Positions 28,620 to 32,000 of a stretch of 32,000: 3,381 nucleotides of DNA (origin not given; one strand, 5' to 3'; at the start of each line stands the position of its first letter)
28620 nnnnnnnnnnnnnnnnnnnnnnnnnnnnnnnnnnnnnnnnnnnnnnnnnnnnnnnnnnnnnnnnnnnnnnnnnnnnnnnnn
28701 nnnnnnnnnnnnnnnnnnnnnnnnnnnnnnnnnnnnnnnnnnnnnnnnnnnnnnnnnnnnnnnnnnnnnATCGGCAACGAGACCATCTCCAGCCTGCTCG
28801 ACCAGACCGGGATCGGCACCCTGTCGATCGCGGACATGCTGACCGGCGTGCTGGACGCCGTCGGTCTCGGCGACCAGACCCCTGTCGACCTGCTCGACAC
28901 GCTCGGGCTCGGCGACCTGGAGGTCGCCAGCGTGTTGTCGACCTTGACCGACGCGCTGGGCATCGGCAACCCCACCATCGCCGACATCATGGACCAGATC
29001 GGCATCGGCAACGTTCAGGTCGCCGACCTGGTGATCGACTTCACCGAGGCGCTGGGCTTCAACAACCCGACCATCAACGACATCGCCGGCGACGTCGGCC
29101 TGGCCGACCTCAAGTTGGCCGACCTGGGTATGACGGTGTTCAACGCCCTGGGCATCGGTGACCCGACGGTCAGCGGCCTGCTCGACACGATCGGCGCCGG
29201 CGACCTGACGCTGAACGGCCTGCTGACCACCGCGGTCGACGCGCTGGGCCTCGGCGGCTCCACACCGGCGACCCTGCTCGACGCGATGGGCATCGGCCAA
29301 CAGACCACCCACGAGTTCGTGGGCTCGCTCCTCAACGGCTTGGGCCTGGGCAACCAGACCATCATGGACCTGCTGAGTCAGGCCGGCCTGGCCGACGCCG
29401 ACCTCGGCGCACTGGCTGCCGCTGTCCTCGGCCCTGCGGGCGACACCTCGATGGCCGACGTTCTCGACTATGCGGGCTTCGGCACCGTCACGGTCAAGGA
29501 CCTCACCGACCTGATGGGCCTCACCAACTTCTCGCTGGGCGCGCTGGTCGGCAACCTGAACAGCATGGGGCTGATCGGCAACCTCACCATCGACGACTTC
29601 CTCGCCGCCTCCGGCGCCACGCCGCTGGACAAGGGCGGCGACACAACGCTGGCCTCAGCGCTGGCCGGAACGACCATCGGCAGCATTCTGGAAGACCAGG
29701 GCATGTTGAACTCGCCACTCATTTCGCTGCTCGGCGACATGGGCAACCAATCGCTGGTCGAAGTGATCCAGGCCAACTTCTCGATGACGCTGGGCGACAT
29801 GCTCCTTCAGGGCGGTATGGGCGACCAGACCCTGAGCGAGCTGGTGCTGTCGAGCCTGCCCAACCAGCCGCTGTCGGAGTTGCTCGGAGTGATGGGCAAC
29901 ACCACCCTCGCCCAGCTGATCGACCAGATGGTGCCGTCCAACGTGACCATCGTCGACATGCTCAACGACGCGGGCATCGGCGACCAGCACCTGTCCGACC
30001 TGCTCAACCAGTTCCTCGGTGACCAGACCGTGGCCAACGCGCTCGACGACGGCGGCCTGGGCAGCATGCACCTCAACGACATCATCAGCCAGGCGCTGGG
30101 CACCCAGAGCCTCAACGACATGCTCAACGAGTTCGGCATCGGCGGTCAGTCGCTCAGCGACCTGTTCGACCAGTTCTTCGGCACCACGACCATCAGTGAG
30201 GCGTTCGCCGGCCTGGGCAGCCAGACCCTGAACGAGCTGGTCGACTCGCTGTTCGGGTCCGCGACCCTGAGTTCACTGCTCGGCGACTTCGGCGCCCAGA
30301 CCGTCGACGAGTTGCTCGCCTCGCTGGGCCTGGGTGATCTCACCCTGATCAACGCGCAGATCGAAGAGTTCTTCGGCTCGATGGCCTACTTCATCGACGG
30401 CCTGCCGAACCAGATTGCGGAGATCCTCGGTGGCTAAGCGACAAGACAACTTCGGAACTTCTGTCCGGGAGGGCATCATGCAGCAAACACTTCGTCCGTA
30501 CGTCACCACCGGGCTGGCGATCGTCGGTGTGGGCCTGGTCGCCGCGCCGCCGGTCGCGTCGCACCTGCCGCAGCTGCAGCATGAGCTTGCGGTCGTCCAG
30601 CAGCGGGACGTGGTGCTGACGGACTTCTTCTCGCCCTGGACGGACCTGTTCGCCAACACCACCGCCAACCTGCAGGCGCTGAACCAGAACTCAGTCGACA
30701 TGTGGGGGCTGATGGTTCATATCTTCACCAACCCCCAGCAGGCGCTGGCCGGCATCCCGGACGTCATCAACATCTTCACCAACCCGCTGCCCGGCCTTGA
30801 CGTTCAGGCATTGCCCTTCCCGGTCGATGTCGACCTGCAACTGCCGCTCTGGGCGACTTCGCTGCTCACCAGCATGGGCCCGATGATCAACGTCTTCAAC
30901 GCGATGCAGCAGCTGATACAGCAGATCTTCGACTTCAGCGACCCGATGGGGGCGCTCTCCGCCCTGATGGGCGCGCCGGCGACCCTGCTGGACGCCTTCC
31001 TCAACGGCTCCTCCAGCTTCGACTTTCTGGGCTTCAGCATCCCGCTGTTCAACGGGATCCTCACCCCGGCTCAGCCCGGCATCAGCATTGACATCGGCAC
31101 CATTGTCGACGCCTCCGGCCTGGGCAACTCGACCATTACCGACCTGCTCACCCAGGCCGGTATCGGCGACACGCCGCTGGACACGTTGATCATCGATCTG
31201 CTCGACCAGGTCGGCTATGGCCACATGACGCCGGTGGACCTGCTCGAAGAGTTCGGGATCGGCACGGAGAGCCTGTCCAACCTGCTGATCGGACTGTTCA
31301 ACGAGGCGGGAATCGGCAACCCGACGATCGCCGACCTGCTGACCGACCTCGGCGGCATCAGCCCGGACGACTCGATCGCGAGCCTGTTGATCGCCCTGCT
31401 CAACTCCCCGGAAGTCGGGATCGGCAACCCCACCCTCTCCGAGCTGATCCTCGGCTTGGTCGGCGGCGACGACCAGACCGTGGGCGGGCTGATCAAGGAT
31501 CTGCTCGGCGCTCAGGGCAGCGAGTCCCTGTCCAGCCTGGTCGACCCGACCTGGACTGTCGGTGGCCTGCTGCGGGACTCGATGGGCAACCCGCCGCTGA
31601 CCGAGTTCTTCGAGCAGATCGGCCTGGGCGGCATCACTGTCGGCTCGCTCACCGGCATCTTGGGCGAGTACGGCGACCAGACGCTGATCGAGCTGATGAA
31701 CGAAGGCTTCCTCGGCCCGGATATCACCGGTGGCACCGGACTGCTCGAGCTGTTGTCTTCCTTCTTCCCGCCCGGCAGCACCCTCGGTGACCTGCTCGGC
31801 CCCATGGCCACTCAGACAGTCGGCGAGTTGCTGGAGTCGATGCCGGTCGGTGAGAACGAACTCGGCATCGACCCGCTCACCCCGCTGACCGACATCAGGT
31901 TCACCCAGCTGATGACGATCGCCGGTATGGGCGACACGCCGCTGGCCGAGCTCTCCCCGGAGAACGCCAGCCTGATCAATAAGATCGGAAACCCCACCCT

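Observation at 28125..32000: Tandem pair of very acidic, N-terminally anchored Asp/Leu/Gly repeat proteins of no family I can name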

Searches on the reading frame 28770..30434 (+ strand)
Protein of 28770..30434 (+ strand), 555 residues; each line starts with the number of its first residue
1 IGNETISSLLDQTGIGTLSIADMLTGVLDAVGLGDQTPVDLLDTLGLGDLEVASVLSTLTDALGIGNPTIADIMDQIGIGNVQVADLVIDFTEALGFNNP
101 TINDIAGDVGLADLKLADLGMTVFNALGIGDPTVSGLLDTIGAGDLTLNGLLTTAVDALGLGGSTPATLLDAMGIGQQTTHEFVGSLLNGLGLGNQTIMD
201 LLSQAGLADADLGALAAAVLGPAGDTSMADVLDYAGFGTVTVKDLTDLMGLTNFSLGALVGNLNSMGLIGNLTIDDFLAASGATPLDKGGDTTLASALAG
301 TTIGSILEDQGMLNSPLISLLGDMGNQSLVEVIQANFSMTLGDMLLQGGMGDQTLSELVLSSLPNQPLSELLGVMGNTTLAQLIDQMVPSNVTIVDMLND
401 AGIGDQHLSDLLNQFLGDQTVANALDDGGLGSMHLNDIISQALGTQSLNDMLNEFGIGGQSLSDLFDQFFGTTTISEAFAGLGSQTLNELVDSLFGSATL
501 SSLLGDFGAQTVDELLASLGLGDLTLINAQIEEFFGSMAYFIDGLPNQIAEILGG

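Call 68: find_homologous_proteins(query=window:28770-30434:+, max_evalue=0.001)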
Query window:28770-30434:+ (555 aa): 85 proteins with E <= 0.001 among 8000 candidates.
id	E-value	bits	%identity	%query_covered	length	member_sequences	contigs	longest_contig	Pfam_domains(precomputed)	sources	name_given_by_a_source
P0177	0.0e+0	1115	100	100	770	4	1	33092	-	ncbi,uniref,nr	ncbi:hypothetical protein AWC16_19870 [Mycolicibacter longobardus]|uniref:Uncharacterized protein n=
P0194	8.7e-262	888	79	100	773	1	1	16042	-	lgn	-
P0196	1.2e-255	868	77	100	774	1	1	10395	-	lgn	-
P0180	4.9e-251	852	75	100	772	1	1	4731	-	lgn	-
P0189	3.0e-246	837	75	100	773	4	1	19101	-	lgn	-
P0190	1.1e-245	835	75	100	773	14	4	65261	-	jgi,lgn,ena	-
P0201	5.5e-243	826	74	100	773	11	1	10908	-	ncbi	ncbi:MAG: hypothetical protein WA942_12225 [Mycolicibacter sinensis]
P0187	5.3e-242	823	74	100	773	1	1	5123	-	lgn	-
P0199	3.3e-235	800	71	100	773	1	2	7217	-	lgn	-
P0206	2.5e-233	794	71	100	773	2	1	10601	-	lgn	-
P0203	7.2e-232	789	73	100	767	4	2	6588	-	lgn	-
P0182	7.6e-232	789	72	100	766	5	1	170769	-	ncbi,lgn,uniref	ncbi:hypothetical protein [Mycobacterium sp. pW045]|uniref:hypothetical protein n=1 Tax=Mycobacteriu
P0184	4.3e-231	787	72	100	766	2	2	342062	-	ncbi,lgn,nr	ncbi:hypothetical protein AWC24_14640 [Mycolicibacter senuensis]|nr:hypothetical protein AWC24_14640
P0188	9.5e-229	779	71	100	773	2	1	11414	-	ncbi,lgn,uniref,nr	ncbi:hypothetical protein [[Mycobacterium] crassicus]|uniref:PE-PGRS family protein n=1 Tax=[Mycobac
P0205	5.2e-228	776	69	100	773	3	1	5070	-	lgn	-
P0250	2.2e-43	167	27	100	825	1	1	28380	-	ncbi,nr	ncbi:MAG TPA: hypothetical protein VFR27_01475 [Mycobacterium sp.]|nr:hypothetical protein [Mycobact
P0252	3.2e-42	163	30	94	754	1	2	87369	-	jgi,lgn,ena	-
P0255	1.2e-31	128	28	96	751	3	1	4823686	-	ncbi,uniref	ncbi:hypothetical protein [Mycobacterium sp. SMC-14]|uniref:hypothetical protein n=1 Tax=Mycobacteri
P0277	2.7e-22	98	31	88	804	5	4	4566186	-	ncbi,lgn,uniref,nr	ncbi:hypothetical protein MTER_00310 [Mycolicibacter terrae]|uniref:PE-PGRS family protein n=1 Tax=M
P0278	2.7e-22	98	30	100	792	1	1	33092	-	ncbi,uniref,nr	ncbi:hypothetical protein [Mycolicibacter longobardus]|uniref:PE-PGRS family protein n=1 Tax=Mycolic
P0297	2.8e-5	41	30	37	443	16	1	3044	-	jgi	jgi:hypothetical protein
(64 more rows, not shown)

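Call 70: find_encoding_contigs(protein=P0255, flank=10000, max_places=2)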
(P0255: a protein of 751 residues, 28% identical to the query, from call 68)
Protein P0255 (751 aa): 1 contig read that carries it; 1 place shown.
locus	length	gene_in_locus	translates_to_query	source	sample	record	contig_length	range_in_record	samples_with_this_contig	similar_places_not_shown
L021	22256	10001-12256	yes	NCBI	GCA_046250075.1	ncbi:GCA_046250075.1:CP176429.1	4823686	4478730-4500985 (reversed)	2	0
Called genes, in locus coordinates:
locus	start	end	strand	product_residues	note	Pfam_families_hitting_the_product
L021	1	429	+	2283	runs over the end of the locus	-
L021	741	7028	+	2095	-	-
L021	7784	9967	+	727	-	-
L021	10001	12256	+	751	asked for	-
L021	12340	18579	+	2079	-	-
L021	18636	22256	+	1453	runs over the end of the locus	-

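Call 71: find_encoding_contigs(protein=P0278, flank=10000, max_places=2)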
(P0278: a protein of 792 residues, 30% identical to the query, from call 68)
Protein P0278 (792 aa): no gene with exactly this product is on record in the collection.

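Call 82: search_protein_families(library=pfam, proteins=[L021:12340-14000:+], max_evalue=0.001)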
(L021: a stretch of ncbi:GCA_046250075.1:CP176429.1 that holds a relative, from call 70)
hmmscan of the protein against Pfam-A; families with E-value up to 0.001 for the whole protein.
L021:12340-14000:+ (553 aa): 0 families

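Call 91: find_encoding_contigs(protein=P0252, flank=10000, max_places=1)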
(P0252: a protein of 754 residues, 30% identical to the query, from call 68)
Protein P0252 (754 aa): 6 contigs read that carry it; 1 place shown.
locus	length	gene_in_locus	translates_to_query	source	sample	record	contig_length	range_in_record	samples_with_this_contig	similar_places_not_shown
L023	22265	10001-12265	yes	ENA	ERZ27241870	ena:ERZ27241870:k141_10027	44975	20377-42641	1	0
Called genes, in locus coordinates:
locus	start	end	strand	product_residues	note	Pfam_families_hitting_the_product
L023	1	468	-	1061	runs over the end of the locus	PF17689:Arabino_trans_N, PF04602:Arabinose_trans, PF14896:Arabino_trans_C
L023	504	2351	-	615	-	PF12250:AftA_N, PF12249:AftA_C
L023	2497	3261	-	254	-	PF00106:adh_short, PF13561:adh_short_C2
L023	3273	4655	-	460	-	PF01565:FAD_binding_4, PF04030:ALO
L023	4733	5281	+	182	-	-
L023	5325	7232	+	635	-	PF00501:AMP-binding, PF23024:AMP-dom_DIP2-like (weak)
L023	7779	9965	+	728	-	-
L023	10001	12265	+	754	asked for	-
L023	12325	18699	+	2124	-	-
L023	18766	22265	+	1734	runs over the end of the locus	-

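Call 92: find_encoding_contigs(protein=P0250, flank=10000, max_places=1)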
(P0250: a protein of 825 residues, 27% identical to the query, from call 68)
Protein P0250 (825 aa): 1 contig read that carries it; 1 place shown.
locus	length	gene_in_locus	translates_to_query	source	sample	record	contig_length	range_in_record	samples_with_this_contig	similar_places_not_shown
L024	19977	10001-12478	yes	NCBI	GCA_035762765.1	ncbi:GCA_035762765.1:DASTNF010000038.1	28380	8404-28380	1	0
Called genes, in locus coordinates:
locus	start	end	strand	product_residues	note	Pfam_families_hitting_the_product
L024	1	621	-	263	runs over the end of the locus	PF00005:ABC_tran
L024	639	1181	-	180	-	PF10759:BPA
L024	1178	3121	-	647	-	PF20176:DUF6541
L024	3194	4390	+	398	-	PF00266:Aminotran_5, PF01053:Cys_Met_Meta_PP (weak)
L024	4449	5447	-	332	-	PF08240:ADH_N, PF00107:ADH_zinc_N, PF13602:ADH_zinc_N_2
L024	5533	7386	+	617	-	PF00501:AMP-binding, PF23024:AMP-dom_DIP2-like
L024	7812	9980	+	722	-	-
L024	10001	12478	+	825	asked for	-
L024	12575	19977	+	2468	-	?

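Call 98: find_encoding_contigs(protein=P0277, flank=8000, max_places=1)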
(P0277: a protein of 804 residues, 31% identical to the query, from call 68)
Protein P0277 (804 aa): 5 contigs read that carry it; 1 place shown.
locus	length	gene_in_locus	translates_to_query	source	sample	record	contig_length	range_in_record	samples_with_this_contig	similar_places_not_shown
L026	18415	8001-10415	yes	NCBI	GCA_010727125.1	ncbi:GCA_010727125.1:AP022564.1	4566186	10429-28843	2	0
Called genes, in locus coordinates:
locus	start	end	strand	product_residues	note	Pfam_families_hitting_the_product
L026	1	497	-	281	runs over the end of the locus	PF20176:DUF6541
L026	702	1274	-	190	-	PF20176:DUF6541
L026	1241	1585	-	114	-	PF20176:DUF6541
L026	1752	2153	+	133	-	-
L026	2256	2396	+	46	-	-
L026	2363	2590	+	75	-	-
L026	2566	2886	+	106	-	PF00266:Aminotran_5 (weak)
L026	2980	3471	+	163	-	PF00501:AMP-binding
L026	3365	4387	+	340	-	PF00501:AMP-binding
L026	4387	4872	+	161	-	PF23024:AMP-dom_DIP2-like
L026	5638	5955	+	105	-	-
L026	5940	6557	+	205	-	-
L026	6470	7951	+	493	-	-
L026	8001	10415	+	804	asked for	-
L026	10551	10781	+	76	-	-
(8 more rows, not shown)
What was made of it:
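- Tried and rejected: In that assembly the housekeeping neighbours are fragmented too (call 98).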

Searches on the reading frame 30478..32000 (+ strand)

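Call 6: search_protein_families(library=pfam, proteins=[window:30478-32000:+], max_evalue=1)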
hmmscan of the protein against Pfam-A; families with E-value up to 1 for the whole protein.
window:30478-32000:+ (507 aa): 0 families

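Call 7: search_protein_families(library=ncbifam, proteins=[window:30478-32000:+], max_evalue=1)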
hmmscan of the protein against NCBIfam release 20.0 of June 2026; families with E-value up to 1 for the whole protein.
window:30478-32000:+ (507 aa): 1 family
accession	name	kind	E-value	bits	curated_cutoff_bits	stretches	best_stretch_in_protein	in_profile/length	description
NF033942.0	GjpA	subfamily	4.2e-08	32.8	100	1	11-73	1-60/331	outer membrane porin GjpA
